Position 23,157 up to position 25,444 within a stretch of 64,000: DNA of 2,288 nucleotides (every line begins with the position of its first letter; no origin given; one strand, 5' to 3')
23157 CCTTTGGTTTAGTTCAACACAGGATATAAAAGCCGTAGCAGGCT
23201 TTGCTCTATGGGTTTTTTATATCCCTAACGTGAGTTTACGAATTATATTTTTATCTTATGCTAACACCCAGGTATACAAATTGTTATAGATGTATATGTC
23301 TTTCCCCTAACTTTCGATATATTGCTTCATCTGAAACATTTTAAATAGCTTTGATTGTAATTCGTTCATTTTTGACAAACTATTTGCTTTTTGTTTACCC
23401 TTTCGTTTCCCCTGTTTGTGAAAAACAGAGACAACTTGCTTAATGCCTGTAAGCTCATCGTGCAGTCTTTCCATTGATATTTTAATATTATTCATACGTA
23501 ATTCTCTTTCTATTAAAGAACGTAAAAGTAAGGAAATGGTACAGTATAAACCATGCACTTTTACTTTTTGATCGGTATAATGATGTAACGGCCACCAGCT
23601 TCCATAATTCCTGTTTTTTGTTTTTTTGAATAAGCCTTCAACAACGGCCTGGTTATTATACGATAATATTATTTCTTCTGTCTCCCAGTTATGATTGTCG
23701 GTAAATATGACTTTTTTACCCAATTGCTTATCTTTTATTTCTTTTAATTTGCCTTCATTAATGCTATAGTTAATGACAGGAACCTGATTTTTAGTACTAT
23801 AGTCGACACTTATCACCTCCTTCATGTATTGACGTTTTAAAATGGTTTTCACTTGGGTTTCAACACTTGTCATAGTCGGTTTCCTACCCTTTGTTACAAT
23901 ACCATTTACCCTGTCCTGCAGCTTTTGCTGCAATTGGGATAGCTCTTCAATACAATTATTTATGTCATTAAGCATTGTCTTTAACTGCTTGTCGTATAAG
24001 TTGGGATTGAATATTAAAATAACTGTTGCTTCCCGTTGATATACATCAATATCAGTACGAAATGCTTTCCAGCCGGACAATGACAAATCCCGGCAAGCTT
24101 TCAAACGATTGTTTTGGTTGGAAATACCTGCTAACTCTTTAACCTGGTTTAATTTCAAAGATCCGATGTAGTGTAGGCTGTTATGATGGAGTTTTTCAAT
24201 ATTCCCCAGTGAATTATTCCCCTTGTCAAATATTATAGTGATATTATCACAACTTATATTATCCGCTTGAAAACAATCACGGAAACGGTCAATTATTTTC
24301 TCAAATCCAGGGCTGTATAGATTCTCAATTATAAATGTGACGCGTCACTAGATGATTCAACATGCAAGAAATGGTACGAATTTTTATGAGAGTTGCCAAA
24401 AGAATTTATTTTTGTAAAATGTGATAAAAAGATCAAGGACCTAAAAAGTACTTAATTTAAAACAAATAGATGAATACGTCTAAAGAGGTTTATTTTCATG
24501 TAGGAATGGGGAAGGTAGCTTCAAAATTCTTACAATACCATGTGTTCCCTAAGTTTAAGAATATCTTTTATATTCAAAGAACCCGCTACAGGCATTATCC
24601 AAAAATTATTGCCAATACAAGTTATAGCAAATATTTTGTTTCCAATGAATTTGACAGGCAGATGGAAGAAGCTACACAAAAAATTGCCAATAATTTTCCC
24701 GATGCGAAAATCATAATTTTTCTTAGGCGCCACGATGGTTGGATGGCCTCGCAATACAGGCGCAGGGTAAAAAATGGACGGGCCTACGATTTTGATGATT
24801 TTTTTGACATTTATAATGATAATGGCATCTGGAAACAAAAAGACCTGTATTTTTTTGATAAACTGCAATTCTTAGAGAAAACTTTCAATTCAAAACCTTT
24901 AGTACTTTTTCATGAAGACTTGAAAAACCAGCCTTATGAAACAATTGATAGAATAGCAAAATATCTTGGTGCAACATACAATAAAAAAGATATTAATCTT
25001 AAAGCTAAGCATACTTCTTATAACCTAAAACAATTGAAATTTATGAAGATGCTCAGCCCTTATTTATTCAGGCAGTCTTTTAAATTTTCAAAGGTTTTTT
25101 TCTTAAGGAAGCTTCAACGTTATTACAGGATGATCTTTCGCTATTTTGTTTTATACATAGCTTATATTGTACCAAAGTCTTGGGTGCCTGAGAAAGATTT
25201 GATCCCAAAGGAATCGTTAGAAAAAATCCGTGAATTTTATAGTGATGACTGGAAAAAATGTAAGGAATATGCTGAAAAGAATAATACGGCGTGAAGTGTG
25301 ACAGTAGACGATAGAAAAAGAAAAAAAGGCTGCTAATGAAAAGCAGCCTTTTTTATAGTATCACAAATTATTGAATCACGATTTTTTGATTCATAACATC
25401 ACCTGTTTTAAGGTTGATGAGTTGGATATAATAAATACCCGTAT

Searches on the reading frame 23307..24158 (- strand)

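Call 14: search_protein_families(library=pfam, proteins=[window:23307-24158:-], max_evalue=0.001)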
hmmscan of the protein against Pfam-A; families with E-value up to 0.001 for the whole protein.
window:23307-24158:- (283 aa): 0 families

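Call 72: search_protein_families(library=ncbifam, proteins=[window:23307-24158:-], max_evalue=0.01)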
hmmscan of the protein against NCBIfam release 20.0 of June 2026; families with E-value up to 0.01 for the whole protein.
window:23307-24158:- (283 aa): 1 family
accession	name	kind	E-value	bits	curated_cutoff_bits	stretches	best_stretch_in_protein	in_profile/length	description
NF033559.2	transpos_IS1634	equivalog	1.7e-30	106.5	100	1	23-278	259-482/483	IS1634 family transposase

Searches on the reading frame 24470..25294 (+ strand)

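Call 14: search_protein_families(library=pfam, proteins=[window:24470-25294:+], max_evalue=0.001)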
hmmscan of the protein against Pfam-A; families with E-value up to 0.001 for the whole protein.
window:24470-25294:+ (274 aa): 2 families
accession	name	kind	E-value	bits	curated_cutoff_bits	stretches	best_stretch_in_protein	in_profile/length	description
PF00685.33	Sulfotransfer_1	-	7e-06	26.1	22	1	76-188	88-202/255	Sulfotransferase domain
PF13469.12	Sulfotransfer_3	-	5.3e-05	24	27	1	63-170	109-214/216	Sulfotransferase family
